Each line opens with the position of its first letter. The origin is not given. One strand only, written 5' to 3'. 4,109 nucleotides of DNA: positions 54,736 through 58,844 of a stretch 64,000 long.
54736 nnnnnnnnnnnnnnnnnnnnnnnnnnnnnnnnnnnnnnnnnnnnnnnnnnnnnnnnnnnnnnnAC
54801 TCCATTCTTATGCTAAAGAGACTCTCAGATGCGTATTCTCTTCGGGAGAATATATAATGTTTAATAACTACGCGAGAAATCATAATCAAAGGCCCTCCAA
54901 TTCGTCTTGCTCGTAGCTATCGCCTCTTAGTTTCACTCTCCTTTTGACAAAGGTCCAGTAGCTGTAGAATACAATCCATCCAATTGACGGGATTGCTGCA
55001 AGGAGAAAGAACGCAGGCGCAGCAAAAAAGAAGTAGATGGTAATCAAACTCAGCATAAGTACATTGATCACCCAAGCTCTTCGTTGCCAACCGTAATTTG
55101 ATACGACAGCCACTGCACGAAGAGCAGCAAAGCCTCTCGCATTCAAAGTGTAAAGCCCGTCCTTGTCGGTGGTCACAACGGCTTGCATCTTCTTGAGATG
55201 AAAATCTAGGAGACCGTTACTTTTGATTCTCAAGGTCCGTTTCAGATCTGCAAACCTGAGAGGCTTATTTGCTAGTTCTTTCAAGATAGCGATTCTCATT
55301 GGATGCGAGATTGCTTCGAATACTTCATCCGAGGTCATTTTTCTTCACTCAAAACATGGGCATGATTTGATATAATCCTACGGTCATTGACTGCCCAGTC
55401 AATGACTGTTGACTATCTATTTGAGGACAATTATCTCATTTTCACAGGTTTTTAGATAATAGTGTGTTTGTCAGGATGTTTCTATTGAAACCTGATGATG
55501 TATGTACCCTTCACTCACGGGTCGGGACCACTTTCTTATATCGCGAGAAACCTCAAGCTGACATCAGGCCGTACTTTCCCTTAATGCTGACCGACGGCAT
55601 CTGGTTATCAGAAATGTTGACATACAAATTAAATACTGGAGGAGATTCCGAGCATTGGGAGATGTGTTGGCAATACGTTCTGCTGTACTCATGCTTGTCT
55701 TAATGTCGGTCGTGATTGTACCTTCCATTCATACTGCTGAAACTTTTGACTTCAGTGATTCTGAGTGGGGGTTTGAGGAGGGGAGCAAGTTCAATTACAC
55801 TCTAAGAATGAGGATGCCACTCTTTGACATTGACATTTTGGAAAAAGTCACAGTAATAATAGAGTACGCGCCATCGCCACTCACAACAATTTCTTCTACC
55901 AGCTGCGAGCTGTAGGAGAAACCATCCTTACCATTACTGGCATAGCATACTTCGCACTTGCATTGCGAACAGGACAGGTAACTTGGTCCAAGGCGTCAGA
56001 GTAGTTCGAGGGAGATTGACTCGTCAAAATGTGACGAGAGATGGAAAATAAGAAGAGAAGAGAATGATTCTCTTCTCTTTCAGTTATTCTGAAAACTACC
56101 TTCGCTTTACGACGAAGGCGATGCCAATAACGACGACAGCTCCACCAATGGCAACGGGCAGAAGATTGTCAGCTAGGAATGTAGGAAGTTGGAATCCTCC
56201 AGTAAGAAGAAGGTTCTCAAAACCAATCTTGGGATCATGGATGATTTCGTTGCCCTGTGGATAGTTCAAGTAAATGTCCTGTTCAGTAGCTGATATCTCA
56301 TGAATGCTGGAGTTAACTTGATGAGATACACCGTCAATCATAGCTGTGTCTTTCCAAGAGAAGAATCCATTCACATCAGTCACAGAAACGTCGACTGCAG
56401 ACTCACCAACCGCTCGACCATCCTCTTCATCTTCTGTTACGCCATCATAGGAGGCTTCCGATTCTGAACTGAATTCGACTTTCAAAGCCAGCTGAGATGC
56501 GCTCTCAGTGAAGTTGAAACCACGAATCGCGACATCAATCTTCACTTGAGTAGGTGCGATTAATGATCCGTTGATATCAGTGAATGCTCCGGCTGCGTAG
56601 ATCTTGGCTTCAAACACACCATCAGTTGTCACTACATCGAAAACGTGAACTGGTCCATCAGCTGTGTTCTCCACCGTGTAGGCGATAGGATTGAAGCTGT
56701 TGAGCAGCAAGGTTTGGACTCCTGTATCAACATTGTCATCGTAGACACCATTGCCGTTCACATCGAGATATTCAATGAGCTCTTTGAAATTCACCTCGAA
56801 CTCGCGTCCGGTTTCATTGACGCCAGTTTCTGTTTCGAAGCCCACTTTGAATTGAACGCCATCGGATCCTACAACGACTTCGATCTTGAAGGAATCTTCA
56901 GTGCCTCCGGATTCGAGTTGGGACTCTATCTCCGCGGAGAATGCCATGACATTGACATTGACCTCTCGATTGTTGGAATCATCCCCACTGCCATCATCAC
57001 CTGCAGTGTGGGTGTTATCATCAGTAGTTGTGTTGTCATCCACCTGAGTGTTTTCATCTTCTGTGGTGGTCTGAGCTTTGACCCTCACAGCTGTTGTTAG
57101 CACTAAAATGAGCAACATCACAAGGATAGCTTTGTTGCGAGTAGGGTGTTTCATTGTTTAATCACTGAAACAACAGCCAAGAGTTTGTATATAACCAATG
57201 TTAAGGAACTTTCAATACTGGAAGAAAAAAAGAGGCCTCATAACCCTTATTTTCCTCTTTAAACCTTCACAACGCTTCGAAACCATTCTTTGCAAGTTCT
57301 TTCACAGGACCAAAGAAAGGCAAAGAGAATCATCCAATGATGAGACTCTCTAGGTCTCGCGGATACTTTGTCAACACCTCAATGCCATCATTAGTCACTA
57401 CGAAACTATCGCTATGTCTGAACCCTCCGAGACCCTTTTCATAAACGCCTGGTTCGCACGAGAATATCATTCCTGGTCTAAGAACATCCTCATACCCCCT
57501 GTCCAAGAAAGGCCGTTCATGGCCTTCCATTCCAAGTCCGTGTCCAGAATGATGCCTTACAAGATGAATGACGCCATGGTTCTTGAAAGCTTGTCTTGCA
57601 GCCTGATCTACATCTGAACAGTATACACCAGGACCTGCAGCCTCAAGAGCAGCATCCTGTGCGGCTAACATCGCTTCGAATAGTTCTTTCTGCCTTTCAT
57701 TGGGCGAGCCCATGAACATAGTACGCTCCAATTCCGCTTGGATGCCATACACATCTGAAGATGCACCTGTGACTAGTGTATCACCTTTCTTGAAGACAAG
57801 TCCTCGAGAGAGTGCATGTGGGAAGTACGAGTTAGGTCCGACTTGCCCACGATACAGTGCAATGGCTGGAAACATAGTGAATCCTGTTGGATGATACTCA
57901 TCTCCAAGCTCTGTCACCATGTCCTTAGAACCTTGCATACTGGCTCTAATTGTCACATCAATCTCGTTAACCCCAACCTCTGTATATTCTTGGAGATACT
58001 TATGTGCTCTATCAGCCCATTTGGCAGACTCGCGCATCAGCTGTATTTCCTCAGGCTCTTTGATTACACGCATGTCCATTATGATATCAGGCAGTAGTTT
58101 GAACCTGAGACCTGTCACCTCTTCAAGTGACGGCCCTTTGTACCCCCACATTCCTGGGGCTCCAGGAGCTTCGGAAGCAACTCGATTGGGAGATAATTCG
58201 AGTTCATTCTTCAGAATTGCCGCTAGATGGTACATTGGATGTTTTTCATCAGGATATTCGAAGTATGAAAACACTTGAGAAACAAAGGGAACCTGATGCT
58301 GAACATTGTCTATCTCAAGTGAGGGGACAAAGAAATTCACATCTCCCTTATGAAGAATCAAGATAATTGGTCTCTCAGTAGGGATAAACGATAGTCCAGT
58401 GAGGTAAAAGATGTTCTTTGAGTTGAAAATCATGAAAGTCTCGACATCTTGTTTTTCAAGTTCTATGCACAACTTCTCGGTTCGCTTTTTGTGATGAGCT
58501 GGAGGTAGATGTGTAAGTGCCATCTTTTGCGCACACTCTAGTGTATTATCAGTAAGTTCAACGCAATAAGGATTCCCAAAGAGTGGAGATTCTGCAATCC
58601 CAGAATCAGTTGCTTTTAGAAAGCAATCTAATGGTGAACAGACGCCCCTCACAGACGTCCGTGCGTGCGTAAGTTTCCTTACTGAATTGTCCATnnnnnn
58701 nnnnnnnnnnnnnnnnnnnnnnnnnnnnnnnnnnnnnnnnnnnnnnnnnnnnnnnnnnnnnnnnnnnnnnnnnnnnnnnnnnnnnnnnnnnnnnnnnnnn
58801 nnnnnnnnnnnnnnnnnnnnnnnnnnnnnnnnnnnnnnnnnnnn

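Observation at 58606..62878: Paralogous small membrane proteins flanking an opposite-strand TPR protein, next to a 16-TM sensor kinase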

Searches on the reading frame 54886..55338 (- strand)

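Call 4: search_protein_families(library=pfam, max_evalue=1, proteins=[window:54886-55338:-])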
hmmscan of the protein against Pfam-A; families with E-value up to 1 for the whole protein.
window:54886-55338:- (150 aa): 6 families
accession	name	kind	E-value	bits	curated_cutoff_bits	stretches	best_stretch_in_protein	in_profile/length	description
PF24038.1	DUF7347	-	1.3e-11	45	27.6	1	4-76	2-77/77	Domain of unknown function (DUF7347)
PF12840.13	HTH_20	-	6.6e-05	23.2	27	1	10-52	1-43/51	Helix-turn-helix domain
PF01022.26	HTH_5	-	0.0093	16.3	22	1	13-51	2-39/47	Bacterial regulatory protein, arsR family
PF20990.2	DUF2207_C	-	0.022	14.9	33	1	18-134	77-192/247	Predicted membrane protein (DUF2207) C-terminal domain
PF14017.11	DUF4233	-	0.043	14.6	27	1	55-134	23-104/107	Protein of unknown function (DUF4233)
PF01638.23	HxlR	-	0.1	12.9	20.8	1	16-54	8-46/91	HxlR-like helix-turn-helix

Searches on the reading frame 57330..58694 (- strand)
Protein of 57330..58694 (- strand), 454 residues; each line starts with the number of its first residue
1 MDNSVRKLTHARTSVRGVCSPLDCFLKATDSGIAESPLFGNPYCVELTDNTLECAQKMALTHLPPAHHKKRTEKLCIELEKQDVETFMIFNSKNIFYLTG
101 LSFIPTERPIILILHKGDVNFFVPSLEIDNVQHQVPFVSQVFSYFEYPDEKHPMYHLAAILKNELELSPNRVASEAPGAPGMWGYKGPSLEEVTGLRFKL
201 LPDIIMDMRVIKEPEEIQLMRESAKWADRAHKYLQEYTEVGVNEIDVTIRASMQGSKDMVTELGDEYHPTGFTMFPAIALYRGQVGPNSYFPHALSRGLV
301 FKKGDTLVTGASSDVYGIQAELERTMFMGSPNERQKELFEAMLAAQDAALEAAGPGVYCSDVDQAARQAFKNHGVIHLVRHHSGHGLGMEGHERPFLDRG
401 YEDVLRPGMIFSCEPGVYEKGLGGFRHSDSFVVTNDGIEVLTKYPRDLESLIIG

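Call 4: search_protein_families(library=pfam, max_evalue=1, proteins=[window:57330-58694:-])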
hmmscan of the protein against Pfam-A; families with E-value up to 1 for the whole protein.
window:57330-58694:- (454 aa): 2 families
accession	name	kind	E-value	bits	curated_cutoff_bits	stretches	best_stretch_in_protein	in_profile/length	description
PF00557.29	Peptidase_M24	-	2.9e-40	138.7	23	1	219-435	2-208/208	Metallopeptidase family M24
PF01321.24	Creatinase_N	-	1.5e-08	35.7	22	1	71-176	1-95/128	Creatinase/Prolidase N-terminal domain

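Call 73: search_protein_families(library=ncbifam, max_evalue=0.01, proteins=[window:57333-58520:-])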
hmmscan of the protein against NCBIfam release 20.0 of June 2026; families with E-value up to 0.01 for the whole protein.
window:57333-58520:- (396 aa): 14 families
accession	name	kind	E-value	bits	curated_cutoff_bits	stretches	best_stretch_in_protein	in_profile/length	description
NF040821.1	dipep_PepQ_Arch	equivalog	6.7e-44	150.3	630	1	13-390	2-345/346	Xaa-Pro dipeptidase PepQ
NF007310.0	PRK09795.1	equivalog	8.8e-28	97.1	393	1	138-389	112-354/361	aminopeptidase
NF011174.0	PRK14576.1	subfamily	2.3e-21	76.1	487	1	145-391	169-402/405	putative endopeptidase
NF011173.0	PRK14575.1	equivalog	1e-18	67.5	850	1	146-392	171-404/406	putative peptidase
NF011720.0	PRK15173.1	subfamily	1.1e-18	67.3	420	1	146-392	108-341/343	peptidase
TIGR02993.1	ectoine_eutD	equivalog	2.4e-18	66.4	613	1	9-390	10-387/391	ectoine hydrolase DoeA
TIGR00500.1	met_pdase_I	equivalog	5.7e-17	62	171.35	1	153-373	3-217/247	type I methionyl aminopeptidase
NF038259.1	ectoine_DoeA_2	exception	1.2e-14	53.9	575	1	5-389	9-382/386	ectoine hydrolase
NF008131.0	PRK10879.1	equivalog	1.5e-10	40.4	465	1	146-385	166-419/438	Xaa-Pro aminopeptidase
NF008970.0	PRK12318.1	equivalog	3.9e-09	36.2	267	1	229-359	112-244/291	methionyl aminopeptidase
NF043017.1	DimsulpropLyDddP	equivalog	2.8e-08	33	600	1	147-389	199-439/443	dimethylsulfonioproprionate lyase DddP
NF009533.0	PRK12897.1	equivalog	9.2e-06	25.2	488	1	150-359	1-204/248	type I methionyl aminopeptidase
NF010133.0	PRK13607.1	equivalog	0.00022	20.2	339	0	110-192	111-200/443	Xaa-Pro dipeptidase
NF005583.0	PRK07281.1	equivalog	0.0065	15.8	445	0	269-359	142-235/286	methionyl aminopeptidase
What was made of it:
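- On Serine beta-lactamase/PBP fold (PF00144) for the downstream hydrolase (outside the window): Substrate specificity was not tested; the best NCBIfam hits are far below their cut-offs (call 73).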
